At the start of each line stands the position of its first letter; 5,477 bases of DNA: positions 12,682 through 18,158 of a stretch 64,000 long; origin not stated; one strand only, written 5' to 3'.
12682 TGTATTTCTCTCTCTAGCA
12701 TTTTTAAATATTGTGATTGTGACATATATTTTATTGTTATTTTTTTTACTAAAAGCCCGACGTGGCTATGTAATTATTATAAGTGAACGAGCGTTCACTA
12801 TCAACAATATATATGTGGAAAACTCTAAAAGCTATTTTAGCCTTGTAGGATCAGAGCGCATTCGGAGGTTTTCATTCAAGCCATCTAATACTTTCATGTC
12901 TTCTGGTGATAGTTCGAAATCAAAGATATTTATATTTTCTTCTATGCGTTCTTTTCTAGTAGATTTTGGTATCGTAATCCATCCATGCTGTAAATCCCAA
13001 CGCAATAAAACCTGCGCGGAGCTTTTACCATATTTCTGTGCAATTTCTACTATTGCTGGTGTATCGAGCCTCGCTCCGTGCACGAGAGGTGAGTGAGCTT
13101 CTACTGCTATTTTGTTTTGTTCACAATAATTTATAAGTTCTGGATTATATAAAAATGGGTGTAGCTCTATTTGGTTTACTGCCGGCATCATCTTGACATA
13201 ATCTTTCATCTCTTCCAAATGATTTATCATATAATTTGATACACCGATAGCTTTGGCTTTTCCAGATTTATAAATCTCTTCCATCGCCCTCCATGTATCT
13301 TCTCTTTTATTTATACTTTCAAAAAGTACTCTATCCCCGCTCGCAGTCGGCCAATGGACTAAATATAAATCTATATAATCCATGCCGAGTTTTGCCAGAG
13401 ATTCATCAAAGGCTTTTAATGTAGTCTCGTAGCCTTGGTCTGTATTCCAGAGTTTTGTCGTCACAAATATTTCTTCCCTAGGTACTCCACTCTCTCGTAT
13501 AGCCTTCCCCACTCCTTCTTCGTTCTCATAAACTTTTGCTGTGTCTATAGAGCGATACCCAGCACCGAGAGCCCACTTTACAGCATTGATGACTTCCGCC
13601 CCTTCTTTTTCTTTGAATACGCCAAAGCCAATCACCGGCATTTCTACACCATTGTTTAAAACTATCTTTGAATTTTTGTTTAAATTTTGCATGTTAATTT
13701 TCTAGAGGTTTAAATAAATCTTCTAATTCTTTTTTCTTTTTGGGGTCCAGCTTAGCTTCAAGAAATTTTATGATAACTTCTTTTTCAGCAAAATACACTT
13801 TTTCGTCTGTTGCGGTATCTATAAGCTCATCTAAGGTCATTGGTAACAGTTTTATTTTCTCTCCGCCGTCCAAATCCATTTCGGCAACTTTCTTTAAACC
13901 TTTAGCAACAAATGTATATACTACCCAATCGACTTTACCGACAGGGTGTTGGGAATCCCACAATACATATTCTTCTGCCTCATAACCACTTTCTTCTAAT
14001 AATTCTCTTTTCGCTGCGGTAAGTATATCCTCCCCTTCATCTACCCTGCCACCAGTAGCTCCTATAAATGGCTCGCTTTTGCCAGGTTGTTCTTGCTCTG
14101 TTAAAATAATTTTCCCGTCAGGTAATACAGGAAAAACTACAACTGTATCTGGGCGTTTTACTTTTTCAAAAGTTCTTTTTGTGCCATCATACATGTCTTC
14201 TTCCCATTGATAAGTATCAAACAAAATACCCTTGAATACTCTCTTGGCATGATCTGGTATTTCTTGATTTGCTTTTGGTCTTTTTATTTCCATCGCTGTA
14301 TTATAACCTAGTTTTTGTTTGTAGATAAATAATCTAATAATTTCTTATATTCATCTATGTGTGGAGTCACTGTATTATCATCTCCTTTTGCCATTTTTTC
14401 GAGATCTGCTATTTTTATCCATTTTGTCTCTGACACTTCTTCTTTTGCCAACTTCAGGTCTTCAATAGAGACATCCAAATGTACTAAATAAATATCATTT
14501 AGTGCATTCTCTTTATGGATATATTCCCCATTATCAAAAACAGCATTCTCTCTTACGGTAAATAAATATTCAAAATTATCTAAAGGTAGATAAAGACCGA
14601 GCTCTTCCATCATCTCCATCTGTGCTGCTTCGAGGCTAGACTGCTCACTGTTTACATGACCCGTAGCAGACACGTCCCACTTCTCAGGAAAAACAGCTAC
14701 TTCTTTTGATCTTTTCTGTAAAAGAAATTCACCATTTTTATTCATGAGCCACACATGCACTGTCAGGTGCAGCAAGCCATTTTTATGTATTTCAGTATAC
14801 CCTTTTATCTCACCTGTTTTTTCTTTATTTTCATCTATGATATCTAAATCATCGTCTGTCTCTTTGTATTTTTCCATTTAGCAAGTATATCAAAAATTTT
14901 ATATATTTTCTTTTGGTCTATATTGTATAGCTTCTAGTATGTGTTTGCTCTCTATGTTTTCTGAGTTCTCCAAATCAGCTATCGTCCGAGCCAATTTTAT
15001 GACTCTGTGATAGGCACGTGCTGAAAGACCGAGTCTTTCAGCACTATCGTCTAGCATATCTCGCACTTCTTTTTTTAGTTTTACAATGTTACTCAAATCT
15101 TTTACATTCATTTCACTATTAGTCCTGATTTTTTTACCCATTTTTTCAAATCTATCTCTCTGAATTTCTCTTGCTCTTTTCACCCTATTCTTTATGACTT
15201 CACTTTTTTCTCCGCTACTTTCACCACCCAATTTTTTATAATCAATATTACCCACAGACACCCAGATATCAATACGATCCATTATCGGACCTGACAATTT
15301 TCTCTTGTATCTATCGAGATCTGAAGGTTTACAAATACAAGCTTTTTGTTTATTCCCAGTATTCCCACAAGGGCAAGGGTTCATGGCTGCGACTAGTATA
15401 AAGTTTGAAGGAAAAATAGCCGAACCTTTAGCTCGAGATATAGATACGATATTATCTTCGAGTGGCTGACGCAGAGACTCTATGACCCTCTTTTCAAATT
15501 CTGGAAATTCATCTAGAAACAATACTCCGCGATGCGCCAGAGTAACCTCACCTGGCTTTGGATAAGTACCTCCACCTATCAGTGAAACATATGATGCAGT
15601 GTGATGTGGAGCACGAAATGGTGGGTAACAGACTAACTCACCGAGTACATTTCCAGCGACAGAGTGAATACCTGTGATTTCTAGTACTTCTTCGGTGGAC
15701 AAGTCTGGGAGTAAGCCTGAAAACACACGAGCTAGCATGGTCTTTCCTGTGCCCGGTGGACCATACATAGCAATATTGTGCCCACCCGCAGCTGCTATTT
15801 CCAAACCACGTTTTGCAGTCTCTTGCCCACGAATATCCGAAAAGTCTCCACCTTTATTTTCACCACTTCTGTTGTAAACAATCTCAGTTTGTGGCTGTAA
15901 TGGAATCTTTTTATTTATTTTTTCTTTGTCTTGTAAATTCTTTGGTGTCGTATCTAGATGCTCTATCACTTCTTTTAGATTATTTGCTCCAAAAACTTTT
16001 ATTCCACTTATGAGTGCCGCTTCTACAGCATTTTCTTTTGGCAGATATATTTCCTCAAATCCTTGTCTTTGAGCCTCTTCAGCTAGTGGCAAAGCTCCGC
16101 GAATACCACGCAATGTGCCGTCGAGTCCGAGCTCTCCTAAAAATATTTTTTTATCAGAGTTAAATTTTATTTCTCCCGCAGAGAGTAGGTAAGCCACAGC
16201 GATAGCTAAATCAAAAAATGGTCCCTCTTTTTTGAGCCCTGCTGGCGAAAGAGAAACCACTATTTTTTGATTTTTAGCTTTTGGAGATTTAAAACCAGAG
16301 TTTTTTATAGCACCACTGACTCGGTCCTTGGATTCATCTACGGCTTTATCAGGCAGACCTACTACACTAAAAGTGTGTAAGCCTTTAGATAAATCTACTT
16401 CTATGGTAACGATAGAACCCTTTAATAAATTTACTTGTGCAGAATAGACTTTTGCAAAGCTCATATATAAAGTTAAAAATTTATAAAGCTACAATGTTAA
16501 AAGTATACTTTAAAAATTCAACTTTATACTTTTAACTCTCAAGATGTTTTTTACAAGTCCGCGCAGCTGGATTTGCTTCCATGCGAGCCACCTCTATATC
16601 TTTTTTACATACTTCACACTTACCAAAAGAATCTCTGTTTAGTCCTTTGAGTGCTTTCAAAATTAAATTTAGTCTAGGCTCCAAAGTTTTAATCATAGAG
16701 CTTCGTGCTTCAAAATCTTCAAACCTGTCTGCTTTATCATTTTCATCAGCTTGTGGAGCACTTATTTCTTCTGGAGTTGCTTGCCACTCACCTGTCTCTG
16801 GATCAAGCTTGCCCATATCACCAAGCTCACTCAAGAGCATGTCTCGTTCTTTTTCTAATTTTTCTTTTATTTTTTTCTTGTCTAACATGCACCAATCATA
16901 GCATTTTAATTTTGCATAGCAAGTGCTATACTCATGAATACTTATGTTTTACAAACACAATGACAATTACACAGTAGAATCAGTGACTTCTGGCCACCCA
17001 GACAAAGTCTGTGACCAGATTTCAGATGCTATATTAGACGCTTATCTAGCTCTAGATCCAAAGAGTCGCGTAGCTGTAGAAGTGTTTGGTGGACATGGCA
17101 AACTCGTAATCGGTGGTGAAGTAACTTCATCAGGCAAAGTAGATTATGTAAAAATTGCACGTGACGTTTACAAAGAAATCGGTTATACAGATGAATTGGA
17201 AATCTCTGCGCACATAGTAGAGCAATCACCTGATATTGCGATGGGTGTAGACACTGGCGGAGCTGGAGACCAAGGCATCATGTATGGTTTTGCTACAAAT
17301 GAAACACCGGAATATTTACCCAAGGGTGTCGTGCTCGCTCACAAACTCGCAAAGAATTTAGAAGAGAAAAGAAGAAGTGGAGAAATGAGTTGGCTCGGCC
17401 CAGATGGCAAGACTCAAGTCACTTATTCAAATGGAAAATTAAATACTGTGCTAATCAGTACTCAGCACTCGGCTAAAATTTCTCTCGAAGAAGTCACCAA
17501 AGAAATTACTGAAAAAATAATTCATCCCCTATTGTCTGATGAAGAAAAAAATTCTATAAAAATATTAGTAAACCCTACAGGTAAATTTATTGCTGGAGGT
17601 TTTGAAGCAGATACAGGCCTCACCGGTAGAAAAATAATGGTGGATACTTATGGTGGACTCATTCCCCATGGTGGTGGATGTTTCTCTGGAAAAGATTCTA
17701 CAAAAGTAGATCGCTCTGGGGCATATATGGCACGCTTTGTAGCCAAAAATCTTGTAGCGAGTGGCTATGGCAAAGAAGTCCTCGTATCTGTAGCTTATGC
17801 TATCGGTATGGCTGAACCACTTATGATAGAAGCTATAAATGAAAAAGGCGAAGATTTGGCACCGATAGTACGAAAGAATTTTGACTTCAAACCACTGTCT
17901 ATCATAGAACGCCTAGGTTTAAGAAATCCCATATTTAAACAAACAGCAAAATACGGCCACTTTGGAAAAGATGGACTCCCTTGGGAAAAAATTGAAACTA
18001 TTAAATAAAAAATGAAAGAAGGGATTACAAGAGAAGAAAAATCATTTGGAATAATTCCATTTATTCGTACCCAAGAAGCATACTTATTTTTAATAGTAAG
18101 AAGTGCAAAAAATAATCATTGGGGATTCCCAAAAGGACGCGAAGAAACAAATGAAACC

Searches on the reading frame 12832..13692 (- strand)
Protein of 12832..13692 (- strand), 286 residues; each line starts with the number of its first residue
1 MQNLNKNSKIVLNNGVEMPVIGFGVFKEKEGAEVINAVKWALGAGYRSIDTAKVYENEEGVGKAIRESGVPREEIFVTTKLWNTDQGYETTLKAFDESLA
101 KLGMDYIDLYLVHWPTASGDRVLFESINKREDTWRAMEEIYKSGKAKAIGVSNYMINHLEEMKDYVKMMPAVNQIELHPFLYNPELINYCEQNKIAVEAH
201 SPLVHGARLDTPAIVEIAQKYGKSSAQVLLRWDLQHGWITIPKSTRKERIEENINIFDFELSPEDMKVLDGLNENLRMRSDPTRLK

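Call 46: search_protein_families(library=pfam, proteins=[window:12832-13692:-], max_evalue=0.00001)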
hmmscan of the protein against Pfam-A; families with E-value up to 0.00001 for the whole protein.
window:12832-13692:- (286 aa): 1 family
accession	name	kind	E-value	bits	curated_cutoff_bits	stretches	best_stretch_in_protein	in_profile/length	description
PF00248.27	Aldo_ket_red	-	9.1e-58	196.1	24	1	29-273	16-290/291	Aldo/keto reductase family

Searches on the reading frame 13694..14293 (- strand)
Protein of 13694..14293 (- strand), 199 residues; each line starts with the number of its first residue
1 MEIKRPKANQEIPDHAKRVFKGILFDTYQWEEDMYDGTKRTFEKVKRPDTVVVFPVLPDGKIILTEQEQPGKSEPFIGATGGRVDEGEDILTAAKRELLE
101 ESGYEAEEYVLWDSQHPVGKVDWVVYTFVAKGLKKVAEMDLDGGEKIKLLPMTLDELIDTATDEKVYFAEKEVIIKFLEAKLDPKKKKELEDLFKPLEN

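Call 46: search_protein_families(library=pfam, proteins=[window:13694-14293:-], max_evalue=0.00001)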
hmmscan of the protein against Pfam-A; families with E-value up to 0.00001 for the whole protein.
window:13694-14293:- (199 aa): 1 family
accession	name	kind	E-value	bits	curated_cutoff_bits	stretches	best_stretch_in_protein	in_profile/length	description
PF00293.34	NUDIX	-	6.7e-13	49.2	21.1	1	47-159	2-121/134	NUDIX domain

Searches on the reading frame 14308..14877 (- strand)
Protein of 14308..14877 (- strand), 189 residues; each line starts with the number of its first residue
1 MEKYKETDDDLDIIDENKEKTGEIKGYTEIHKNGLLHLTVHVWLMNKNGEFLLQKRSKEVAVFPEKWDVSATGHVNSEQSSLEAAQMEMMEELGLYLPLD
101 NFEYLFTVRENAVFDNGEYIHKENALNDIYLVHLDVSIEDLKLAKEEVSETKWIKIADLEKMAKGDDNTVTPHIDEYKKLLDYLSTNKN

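Call 46: search_protein_families(library=pfam, proteins=[window:14308-14877:-], max_evalue=0.00001)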
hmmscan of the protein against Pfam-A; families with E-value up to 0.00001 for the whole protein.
window:14308-14877:- (189 aa): 1 family
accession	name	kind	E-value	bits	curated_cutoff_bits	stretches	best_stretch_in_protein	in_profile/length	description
PF00293.34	NUDIX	-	2.2e-15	57.3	21.1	1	36-168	2-129/134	NUDIX domain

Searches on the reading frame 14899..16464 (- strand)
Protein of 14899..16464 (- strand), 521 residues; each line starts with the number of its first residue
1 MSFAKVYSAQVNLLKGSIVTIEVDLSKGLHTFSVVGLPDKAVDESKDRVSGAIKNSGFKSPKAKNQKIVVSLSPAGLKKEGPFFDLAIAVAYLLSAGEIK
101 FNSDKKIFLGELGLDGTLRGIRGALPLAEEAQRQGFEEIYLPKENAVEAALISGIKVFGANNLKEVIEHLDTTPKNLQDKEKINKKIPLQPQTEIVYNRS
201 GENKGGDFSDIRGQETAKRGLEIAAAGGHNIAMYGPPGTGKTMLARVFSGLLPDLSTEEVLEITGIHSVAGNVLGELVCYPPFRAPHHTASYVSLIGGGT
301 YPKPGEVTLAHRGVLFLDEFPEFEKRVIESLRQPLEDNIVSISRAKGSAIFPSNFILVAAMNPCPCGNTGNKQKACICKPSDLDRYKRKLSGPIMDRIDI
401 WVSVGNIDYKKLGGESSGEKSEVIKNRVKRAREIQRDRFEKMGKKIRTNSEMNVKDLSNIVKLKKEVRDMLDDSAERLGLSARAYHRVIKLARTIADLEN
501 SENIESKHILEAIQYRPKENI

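Call 46: search_protein_families(library=pfam, proteins=[window:14899-16464:-], max_evalue=0.00001)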
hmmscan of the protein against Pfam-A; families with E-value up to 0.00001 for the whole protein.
window:14899-16464:- (521 aa): 5 families
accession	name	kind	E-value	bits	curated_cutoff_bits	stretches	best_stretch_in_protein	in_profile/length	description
PF01078.27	Mg_chelatase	-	5.2e-89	297.5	20.3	1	207-411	1-206/207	Magnesium chelatase, subunit ChlI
PF13541.12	ChlI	-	4.5e-39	133.5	27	1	21-145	1-121/121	Subunit ChlI of Mg-chelatase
PF13335.12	Mg_chelatase_C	-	5.5e-31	107.5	26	1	418-516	1-94/94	Magnesium chelatase, subunit ChlI C-terminal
PF07728.20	AAA_5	-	2.3e-10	41.1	22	0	300-372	53-130/139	AAA domain (dynein-related subfamily)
PF00493.29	MCM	-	4.6e-07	29.6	23.3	0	300-364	110-174/224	MCM P-loop domain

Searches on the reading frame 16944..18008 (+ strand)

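Call 15: search_protein_families(library=pfam, proteins=[window:16944-18008:+], max_evalue=0.001)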
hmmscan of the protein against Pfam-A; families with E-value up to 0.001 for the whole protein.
window:16944-18008:+ (354 aa): 3 families
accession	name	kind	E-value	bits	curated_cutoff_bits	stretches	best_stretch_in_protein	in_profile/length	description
PF02773.21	S-AdoMet_synt_C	-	4.7e-53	179.3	25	1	218-349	2-138/138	S-adenosylmethionine synthetase, C-terminal domain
PF02772.21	S-AdoMet_synt_M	-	5.1e-36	123.9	29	1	106-215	3-120/120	S-adenosylmethionine synthetase, central domain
PF00438.25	S-AdoMet_synt_N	-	1e-29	103.4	33.1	1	9-88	4-84/99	S-adenosylmethionine synthetase, N-terminal domain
